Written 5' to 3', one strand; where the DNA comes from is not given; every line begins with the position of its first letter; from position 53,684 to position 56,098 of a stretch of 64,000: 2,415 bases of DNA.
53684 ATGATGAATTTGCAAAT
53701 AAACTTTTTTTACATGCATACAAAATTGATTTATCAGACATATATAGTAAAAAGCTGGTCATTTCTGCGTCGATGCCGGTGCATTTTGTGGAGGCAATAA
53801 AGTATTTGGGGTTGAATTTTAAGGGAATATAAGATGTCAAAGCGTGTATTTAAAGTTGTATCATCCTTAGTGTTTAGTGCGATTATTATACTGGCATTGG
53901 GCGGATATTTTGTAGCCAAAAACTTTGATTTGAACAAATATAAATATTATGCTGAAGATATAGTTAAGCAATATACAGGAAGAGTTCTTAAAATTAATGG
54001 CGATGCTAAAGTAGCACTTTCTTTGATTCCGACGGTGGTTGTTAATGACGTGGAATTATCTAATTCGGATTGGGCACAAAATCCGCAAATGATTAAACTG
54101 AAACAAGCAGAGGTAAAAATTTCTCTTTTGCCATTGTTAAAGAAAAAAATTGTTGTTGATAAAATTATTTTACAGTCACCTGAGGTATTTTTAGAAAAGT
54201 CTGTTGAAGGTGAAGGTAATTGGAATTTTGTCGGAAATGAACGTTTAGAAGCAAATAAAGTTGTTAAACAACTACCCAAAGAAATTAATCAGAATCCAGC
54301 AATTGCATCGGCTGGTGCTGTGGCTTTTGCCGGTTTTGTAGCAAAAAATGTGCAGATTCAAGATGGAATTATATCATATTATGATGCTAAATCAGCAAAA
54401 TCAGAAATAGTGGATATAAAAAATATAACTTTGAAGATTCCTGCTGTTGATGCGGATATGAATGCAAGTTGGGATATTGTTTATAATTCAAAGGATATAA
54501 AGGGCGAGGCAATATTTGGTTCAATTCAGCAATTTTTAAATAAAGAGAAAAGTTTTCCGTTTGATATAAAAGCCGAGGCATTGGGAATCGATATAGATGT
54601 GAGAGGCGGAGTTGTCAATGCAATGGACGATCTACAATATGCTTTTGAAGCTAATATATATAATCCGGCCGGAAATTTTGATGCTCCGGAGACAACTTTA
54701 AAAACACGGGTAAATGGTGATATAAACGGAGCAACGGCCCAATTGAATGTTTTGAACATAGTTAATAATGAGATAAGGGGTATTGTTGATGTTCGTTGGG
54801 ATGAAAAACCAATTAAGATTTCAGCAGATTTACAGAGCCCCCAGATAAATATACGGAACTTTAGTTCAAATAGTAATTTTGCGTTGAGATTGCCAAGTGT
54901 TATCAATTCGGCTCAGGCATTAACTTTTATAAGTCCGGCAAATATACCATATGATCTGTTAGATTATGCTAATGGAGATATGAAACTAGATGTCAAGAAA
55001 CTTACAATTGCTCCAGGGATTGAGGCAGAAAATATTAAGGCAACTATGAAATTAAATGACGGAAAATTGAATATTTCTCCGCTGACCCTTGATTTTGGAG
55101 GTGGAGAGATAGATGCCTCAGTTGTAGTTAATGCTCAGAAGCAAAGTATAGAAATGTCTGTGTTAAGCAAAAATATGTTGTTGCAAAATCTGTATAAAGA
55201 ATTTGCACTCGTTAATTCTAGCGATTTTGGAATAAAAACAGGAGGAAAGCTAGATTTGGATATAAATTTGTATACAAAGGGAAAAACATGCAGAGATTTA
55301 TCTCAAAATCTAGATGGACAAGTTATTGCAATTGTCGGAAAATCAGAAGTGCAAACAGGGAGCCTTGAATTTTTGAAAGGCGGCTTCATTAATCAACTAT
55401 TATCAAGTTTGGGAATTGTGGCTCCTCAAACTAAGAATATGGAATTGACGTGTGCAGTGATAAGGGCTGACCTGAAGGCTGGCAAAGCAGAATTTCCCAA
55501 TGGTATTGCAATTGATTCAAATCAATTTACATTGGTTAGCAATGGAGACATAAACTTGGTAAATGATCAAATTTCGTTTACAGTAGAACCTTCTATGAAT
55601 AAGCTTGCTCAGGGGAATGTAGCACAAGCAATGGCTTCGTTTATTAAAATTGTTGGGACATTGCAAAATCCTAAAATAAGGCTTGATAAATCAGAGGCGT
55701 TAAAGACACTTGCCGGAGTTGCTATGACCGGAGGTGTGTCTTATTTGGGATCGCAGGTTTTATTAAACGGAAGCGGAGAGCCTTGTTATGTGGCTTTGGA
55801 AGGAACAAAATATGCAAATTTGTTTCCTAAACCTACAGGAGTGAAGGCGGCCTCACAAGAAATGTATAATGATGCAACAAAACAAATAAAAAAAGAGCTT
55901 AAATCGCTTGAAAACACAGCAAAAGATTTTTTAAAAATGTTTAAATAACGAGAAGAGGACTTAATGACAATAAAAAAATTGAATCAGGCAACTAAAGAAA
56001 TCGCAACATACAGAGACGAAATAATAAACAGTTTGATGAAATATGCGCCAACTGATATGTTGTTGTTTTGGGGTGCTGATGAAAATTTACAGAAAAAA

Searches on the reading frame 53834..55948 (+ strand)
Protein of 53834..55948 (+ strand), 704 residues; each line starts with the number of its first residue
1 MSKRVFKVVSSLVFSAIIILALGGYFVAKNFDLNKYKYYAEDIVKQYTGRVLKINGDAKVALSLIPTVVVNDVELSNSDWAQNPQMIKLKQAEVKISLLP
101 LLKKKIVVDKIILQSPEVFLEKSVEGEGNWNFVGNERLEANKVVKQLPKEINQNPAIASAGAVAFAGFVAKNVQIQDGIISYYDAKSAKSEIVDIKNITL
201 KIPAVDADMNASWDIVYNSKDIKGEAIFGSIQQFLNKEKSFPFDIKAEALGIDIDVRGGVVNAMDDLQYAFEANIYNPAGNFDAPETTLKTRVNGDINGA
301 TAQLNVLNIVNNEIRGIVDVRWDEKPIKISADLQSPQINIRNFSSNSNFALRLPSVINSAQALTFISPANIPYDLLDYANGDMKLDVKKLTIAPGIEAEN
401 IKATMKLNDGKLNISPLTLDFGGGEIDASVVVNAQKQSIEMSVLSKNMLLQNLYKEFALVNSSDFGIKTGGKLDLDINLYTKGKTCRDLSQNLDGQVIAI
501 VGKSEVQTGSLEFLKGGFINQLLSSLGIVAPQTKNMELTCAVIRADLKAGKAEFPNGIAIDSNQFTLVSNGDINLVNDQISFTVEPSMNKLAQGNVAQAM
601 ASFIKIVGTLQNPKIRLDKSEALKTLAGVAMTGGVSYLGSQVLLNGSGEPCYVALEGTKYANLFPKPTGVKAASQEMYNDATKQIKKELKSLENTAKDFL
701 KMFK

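Call 3: search_protein_families(library=pfam, proteins=[window:53834-55948:+], max_evalue=0.01)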
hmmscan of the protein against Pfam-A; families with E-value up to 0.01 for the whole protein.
window:53834-55948:+ (704 aa): 2 families
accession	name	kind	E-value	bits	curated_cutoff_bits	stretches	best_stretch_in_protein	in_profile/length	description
PF05170.20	AsmA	-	3.6e-36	125.6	29.8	2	9-159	7-153/607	AsmA family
PF05359.17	DUF748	-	1.8e-08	33.4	50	1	4-206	13-188/1037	Domain of Unknown Function (DUF748)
